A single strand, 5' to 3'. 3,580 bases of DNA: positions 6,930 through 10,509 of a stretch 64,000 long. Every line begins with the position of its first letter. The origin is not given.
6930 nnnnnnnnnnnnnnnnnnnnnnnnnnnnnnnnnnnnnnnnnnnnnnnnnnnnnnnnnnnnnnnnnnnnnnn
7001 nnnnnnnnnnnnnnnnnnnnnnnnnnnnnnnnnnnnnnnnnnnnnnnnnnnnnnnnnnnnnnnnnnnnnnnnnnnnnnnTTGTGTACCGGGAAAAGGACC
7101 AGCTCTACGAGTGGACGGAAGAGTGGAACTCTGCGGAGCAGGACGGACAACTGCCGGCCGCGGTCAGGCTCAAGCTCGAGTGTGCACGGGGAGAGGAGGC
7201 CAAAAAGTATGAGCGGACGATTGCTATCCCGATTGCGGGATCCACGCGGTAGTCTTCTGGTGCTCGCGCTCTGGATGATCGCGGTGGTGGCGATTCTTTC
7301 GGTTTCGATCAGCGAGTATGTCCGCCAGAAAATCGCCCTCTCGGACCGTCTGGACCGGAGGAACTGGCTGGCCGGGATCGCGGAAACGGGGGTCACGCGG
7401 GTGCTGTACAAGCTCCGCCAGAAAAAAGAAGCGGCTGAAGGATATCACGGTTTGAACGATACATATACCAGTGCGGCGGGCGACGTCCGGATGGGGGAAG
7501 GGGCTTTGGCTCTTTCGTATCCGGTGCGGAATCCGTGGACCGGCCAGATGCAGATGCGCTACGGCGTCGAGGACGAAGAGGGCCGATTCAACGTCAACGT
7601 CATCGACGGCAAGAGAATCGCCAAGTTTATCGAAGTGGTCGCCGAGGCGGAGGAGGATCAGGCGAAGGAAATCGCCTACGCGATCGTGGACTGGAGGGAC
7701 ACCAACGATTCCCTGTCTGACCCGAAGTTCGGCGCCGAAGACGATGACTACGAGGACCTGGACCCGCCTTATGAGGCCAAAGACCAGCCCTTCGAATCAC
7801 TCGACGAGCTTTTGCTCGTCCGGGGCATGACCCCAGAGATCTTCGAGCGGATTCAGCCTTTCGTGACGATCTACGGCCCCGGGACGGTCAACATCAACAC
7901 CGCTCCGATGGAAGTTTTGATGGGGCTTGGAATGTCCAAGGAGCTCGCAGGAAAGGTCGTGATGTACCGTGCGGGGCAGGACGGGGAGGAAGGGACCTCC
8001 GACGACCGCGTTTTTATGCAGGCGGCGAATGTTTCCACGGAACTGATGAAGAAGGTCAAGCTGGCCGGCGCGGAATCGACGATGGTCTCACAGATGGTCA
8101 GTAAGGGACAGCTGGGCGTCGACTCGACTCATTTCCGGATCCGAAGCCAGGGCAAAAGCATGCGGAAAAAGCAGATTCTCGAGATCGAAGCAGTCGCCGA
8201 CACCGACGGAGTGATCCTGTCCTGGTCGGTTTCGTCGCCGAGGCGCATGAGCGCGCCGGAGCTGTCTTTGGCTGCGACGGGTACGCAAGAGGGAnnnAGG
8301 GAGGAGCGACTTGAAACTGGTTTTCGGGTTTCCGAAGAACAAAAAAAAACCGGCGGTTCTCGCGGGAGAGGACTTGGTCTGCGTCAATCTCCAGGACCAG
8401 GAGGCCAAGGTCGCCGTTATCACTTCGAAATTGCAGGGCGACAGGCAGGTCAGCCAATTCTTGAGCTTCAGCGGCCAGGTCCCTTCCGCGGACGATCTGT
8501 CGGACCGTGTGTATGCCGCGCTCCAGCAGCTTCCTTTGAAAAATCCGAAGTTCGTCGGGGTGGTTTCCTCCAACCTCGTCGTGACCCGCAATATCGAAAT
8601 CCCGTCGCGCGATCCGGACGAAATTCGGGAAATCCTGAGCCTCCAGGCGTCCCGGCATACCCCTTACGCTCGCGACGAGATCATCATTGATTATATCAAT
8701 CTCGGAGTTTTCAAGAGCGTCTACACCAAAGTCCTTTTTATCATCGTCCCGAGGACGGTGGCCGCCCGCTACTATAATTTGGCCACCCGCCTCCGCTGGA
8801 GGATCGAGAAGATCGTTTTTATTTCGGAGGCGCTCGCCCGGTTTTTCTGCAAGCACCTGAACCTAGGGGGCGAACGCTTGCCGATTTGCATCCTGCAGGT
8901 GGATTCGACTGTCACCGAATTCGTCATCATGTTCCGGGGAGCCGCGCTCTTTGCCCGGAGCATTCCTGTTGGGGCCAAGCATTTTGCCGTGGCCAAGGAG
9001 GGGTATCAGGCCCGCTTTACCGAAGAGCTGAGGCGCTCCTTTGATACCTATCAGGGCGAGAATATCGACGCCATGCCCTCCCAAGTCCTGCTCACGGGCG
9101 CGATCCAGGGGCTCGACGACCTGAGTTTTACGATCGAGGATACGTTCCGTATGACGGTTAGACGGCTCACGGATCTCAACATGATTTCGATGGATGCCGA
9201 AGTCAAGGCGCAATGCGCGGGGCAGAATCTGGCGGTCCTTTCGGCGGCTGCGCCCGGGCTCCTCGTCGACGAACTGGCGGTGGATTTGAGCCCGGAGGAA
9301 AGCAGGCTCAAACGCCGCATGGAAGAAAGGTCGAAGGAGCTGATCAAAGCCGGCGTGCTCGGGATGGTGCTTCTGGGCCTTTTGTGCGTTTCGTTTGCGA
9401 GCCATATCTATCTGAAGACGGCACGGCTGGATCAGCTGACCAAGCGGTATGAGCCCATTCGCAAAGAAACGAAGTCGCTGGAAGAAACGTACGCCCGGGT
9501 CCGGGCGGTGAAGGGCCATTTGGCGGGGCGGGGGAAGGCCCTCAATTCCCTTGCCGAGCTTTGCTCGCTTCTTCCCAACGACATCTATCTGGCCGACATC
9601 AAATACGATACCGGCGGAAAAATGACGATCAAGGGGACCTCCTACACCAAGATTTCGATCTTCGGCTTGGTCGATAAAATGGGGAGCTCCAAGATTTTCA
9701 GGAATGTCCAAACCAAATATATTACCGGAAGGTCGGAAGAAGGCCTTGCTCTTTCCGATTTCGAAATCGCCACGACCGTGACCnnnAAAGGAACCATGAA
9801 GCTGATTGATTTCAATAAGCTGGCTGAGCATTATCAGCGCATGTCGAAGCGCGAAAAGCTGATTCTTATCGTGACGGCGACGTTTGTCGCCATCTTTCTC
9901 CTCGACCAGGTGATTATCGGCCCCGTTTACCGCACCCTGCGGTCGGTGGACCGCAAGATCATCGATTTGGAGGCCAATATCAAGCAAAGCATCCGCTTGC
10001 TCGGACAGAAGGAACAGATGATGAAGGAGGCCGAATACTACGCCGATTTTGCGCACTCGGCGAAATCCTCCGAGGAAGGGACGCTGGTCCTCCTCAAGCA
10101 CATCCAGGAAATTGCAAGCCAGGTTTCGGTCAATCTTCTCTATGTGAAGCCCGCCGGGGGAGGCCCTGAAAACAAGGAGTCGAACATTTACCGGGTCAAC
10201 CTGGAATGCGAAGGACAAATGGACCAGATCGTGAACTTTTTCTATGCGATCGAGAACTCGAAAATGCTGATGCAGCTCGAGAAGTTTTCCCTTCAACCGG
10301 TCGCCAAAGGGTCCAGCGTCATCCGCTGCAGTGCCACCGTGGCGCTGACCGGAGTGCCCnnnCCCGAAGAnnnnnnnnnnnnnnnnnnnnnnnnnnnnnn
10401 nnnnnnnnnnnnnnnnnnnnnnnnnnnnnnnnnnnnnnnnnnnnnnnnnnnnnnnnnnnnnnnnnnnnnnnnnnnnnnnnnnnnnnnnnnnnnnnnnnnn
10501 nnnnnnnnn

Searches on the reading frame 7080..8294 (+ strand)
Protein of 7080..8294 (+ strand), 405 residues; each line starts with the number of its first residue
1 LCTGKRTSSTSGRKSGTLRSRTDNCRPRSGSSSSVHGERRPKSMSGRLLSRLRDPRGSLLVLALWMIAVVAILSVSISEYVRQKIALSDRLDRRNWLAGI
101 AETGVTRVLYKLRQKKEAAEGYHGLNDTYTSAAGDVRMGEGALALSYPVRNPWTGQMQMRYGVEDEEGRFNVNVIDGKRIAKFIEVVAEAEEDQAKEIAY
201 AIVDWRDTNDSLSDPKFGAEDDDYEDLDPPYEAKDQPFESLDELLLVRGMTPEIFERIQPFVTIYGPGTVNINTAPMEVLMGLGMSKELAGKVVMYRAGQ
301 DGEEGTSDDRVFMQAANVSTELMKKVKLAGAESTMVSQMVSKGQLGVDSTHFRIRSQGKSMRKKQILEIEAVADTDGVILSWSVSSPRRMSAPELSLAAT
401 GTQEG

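Call 10: search_protein_families(library=pfam, proteins=[window:7080-8294:+], max_evalue=0.01)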
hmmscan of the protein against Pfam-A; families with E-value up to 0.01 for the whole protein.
window:7080-8294:+ (405 aa): 2 families
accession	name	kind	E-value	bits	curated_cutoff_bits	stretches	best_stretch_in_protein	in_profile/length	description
PF21687.3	T2SSK_1st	-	2.1e-21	77.1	26.2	1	169-265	2-105/107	Type II secretion system (T2SS), protein K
PF12836.13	HHH_3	-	9.5e-11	42.1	27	1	234-263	36-65/65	Helix-hairpin-helix motif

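Call 12: search_protein_families(library=ncbifam, proteins=[window:7080-8294:+], max_evalue=0.001)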
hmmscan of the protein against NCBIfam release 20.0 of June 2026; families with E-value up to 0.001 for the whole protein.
window:7080-8294:+ (405 aa): 1 family
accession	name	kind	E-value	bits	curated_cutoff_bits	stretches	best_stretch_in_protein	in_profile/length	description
NF037980.1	T2SS_GspK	equivalog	3.8e-37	128.5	130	1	56-362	2-285/307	type II secretion system minor pseudopilin GspK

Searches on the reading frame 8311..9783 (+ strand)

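Call 10: search_protein_families(library=pfam, proteins=[window:8311-9783:+], max_evalue=0.01)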
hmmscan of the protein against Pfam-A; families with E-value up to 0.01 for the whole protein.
window:8311-9783:+ (491 aa): 2 families
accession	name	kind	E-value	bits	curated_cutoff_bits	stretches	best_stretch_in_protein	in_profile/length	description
PF05137.18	PilN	-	6.6e-10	39.3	22.8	1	414-489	3-77/78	Fimbrial assembly protein (PilN)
PF11104.14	PilM_2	-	1.2e-07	31.4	27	1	56-223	40-213/340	Type IV pilus assembly protein PilM;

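Call 12: search_protein_families(library=ncbifam, proteins=[window:8311-9783:+], max_evalue=0.001)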
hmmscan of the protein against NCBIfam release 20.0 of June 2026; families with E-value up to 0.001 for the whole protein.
window:8311-9783:+ (491 aa): 2 families
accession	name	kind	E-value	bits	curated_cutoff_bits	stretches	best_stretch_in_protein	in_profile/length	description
TIGR01175.1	pilM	subfamily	8.4e-16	57.9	133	1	63-226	53-224/348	type IV pilus assembly protein PilM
NF045709.1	Amuc_1101_fam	equivalog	2.2e-14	53.2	650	2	235-401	264-434/608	Amuc_1101 family PilM-like pilus complex protein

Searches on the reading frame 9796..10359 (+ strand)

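Call 10: search_protein_families(library=pfam, proteins=[window:9796-10359:+], max_evalue=0.01)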
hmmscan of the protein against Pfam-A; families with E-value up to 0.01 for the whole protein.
window:9796-10359:+ (188 aa): 2 families
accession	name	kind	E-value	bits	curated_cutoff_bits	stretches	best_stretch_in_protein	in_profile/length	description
PF04612.17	T2SSM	-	3.3e-05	24.6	27.8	1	7-113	2-97/160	Type II secretion system (T2SS), protein M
PF04350.18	PilO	-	0.0051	17.4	22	1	64-181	21-137/145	Pilus assembly protein, PilO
